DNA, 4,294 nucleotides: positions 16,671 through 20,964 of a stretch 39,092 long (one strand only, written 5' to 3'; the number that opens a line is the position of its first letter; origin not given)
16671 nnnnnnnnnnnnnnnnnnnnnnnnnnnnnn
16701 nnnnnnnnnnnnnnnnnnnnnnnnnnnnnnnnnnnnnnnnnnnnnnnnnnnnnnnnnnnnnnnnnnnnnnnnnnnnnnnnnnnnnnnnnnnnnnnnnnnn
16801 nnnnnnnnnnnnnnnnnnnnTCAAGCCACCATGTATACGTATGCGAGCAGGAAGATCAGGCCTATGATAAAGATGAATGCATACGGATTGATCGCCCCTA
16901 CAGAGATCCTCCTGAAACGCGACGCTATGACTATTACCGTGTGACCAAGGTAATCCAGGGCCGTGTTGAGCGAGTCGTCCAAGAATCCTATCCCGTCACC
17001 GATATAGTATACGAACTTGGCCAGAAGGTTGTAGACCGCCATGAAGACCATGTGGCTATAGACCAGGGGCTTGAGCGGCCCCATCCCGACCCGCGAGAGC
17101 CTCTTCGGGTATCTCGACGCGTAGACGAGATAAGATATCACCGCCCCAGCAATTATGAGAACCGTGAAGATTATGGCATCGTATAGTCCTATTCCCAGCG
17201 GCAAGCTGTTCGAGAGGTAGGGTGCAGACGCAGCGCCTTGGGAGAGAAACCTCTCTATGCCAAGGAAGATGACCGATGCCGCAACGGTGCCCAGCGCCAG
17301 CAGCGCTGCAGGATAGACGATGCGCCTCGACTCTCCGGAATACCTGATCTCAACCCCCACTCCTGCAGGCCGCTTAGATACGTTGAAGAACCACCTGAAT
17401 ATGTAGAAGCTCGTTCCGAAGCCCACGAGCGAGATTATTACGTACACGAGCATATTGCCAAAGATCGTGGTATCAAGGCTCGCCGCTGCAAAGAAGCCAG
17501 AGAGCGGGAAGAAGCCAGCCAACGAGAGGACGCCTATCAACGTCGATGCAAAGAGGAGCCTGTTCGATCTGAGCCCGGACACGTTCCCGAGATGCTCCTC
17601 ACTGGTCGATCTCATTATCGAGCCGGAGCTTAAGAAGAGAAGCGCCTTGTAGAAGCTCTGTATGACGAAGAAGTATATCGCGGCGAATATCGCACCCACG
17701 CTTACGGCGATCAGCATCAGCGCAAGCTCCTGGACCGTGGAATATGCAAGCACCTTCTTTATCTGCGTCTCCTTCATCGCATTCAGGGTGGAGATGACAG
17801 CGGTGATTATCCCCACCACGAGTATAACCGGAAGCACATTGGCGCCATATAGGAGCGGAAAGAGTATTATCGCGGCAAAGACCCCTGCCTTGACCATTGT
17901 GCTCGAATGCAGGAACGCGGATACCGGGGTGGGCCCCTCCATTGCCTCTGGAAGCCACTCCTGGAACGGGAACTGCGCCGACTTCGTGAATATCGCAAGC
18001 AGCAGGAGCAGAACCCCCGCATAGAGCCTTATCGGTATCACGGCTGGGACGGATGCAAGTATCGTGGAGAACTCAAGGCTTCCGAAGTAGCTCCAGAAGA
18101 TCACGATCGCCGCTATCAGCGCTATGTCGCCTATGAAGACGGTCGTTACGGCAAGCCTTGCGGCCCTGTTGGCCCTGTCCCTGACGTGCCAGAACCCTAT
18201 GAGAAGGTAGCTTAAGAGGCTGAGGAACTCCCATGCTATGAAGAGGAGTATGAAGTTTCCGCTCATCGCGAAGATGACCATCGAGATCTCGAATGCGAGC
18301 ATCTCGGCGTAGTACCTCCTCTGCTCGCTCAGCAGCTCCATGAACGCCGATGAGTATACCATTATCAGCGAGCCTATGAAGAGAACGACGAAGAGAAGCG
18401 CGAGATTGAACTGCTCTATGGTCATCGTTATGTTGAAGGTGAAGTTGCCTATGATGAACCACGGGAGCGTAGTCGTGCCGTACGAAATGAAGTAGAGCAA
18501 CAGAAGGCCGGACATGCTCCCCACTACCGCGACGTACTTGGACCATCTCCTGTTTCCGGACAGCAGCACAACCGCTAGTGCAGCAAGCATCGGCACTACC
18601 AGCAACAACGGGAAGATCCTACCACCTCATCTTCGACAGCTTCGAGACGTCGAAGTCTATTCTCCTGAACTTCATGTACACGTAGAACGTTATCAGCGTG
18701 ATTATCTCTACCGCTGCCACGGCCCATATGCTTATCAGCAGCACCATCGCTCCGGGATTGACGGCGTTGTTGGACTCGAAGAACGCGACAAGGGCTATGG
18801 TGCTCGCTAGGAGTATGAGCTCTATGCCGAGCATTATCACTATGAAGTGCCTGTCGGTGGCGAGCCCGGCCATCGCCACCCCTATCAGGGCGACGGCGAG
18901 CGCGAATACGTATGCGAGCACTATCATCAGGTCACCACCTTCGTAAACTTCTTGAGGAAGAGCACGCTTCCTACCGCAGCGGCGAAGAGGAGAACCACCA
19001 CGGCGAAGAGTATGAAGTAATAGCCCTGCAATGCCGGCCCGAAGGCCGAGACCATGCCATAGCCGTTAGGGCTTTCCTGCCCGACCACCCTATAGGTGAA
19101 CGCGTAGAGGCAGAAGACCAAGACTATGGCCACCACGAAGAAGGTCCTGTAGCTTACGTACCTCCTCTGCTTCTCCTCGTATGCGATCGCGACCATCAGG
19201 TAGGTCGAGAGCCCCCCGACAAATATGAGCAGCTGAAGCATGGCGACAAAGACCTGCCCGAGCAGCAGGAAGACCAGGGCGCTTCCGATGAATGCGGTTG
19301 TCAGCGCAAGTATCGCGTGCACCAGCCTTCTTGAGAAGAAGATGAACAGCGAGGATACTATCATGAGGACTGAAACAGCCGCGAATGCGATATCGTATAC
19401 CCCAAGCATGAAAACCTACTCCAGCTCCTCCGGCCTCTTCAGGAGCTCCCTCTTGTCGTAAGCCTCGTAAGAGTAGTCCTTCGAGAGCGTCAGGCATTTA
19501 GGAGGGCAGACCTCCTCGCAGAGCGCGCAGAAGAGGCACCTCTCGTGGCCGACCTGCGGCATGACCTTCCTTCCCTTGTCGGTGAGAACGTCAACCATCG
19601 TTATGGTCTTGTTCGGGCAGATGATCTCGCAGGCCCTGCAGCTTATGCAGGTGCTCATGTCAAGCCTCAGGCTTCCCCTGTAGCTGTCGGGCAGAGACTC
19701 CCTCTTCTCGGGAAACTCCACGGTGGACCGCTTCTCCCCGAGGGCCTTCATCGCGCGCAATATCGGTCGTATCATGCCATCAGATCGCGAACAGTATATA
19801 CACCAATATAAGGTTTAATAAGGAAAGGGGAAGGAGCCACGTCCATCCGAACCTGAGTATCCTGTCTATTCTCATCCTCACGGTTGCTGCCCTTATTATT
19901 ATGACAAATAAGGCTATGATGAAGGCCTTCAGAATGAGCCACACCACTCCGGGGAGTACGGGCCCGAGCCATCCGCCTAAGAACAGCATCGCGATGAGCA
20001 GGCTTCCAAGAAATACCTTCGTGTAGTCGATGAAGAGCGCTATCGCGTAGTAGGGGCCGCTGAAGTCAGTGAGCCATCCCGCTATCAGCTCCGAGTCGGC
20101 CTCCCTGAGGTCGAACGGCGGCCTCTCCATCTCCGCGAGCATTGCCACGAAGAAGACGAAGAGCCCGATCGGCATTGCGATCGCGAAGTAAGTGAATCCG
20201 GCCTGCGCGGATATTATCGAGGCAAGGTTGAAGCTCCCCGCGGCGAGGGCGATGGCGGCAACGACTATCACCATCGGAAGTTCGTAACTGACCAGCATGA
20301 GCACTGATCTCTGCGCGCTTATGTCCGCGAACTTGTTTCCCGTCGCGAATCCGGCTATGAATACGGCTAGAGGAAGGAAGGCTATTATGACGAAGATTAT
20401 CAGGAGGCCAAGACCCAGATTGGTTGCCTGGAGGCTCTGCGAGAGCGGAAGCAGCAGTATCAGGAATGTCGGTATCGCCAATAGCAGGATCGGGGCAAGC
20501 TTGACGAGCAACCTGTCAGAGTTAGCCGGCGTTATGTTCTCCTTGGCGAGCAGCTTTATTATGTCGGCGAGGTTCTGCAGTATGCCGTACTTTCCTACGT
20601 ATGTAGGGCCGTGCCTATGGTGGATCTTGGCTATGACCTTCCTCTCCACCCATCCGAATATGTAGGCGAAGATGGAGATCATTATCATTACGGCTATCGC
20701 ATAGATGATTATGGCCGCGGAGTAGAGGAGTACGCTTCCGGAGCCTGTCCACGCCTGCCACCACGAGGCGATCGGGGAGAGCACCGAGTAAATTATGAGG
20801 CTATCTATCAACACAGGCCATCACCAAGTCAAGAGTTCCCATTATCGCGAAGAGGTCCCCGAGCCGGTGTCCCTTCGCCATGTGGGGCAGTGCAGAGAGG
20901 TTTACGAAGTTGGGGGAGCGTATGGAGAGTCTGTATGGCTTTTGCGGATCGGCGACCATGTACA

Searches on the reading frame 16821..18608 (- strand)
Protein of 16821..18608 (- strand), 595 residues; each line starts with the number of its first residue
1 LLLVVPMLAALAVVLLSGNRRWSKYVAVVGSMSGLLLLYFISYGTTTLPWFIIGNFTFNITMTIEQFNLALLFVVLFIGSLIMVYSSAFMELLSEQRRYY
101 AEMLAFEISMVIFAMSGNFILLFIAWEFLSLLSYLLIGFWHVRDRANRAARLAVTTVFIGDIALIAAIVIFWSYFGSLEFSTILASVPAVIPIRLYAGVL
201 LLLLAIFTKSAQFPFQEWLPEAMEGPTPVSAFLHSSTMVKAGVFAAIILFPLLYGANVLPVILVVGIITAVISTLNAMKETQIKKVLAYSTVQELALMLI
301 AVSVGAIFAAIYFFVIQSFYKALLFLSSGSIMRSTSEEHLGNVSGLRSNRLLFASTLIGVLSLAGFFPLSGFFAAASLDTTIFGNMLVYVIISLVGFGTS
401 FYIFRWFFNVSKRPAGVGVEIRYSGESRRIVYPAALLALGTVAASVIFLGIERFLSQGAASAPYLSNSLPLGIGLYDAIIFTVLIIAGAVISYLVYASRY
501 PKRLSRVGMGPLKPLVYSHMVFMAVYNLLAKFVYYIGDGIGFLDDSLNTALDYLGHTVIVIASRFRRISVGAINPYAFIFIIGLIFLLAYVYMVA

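Call 78: search_protein_families(library=pfam, proteins=[window:16821-18608:-], max_evalue=0.00001)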
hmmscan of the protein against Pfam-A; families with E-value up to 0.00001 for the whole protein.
window:16821-18608:- (595 aa): 2 families
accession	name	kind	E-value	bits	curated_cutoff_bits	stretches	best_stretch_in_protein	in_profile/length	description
PF00361.26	Proton_antipo_M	-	1.3e-49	169.4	21.5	1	116-391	1-284/294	NADH:quinone oxidoreductase/Mrp antiporter, TM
PF00662.26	Proton_antipo_N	-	7.5e-08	32.6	24.5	1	50-100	1-51/51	NADH-Ubiquinone oxidoreductase (complex I), chain 5 N-terminus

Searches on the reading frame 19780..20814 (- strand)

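Call 78: search_protein_families(library=pfam, proteins=[window:19780-20814:-], max_evalue=0.00001)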
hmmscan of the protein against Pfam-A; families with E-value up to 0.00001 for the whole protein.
window:19780-20814:- (344 aa): 1 family
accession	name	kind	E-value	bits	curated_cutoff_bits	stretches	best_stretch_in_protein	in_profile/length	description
PF00146.26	NADHdh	-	3.5e-91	306.1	27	1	40-338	4-297/298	NADH dehydrogenase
